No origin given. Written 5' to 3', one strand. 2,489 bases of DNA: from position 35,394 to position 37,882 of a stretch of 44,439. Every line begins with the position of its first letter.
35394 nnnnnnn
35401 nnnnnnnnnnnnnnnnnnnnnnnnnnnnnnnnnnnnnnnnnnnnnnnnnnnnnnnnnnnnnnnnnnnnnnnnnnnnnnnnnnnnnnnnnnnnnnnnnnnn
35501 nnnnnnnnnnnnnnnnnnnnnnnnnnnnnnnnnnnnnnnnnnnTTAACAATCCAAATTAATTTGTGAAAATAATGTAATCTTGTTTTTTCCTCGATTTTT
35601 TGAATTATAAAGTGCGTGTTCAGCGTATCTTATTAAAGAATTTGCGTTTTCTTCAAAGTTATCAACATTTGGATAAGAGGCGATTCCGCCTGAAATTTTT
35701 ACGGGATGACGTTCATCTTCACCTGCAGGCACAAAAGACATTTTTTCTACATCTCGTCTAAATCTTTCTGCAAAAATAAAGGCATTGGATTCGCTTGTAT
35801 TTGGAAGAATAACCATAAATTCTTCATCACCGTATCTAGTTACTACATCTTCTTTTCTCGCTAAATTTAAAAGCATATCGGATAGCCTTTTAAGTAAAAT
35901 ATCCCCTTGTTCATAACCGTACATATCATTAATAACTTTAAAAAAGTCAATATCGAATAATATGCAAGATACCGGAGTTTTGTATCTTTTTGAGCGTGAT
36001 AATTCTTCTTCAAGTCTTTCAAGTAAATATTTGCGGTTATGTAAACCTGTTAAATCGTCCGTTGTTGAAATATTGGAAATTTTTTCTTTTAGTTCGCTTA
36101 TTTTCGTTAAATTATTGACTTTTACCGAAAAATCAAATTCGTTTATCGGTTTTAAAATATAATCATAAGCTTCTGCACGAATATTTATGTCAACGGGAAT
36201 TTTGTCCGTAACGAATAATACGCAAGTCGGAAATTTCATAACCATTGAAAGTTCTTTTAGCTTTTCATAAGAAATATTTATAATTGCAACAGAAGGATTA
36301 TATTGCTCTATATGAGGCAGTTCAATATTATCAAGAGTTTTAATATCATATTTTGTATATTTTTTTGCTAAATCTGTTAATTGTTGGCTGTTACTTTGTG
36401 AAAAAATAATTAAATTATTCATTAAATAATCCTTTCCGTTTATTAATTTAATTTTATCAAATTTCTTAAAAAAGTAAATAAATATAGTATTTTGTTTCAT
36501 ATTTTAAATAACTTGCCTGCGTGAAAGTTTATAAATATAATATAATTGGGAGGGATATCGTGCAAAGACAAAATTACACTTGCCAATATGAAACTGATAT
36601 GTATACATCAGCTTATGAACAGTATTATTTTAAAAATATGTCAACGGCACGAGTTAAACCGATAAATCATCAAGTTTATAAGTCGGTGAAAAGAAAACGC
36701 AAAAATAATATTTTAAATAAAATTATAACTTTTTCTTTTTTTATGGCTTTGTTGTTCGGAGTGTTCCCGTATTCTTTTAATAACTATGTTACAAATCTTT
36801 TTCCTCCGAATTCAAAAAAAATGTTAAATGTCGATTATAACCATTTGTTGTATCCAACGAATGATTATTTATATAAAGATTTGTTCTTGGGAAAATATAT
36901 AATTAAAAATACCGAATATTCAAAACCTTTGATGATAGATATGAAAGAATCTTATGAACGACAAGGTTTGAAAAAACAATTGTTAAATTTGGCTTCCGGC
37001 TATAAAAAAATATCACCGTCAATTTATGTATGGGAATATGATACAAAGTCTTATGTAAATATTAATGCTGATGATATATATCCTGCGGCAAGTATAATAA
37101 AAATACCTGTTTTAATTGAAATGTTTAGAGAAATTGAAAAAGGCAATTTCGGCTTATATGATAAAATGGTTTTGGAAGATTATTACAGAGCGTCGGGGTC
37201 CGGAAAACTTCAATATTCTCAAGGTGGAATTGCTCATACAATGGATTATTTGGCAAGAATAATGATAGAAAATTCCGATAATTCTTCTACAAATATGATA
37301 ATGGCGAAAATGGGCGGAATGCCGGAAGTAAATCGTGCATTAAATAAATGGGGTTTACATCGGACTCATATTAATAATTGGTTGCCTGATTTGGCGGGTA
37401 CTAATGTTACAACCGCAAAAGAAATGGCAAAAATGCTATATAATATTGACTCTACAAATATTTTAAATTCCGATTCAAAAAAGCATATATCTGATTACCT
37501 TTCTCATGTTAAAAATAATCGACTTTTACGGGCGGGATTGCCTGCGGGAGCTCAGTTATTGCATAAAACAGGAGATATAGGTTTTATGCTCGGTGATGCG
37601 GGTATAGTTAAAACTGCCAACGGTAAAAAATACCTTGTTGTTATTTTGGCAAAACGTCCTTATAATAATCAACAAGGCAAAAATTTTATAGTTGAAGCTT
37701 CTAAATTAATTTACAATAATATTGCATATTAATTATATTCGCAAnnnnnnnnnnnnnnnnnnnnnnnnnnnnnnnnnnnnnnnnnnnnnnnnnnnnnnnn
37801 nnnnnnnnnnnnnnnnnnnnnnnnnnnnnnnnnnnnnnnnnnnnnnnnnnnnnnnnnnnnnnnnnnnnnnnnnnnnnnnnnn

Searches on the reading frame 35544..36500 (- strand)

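Call 10: search_protein_families(library=pfam, proteins=[window:35544-36500:-], max_evalue=0.01)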
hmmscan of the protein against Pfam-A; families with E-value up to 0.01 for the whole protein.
window:35544-36500:- (318 aa): 2 families
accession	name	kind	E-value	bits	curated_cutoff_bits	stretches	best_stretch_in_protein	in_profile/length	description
PF00990.26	GGDEF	-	6.2e-43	146.8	23.8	1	146-307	2-161/161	Diguanylate cyclase, GGDEF domain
PF24898.2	GGDEF_GdpP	-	0.0043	17.8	30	0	184-313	3-121/126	Cyclic-di-AMP phosphodiesterase GdpP-like, GGDEF domain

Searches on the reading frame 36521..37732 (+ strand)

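Call 10: search_protein_families(library=pfam, proteins=[window:36521-37732:+], max_evalue=0.01)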
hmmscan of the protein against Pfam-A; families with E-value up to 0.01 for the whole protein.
window:36521-37732:+ (403 aa): 2 families
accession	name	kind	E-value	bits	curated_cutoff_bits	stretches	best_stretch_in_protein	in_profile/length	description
PF13354.11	Beta-lactamase2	-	1.6e-54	184.9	22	1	167-376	1-213/214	Beta-lactamase enzyme family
PF17362.7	pXO2-34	-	0.0057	17.2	30.8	0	352-388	5-39/79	Family of unknown function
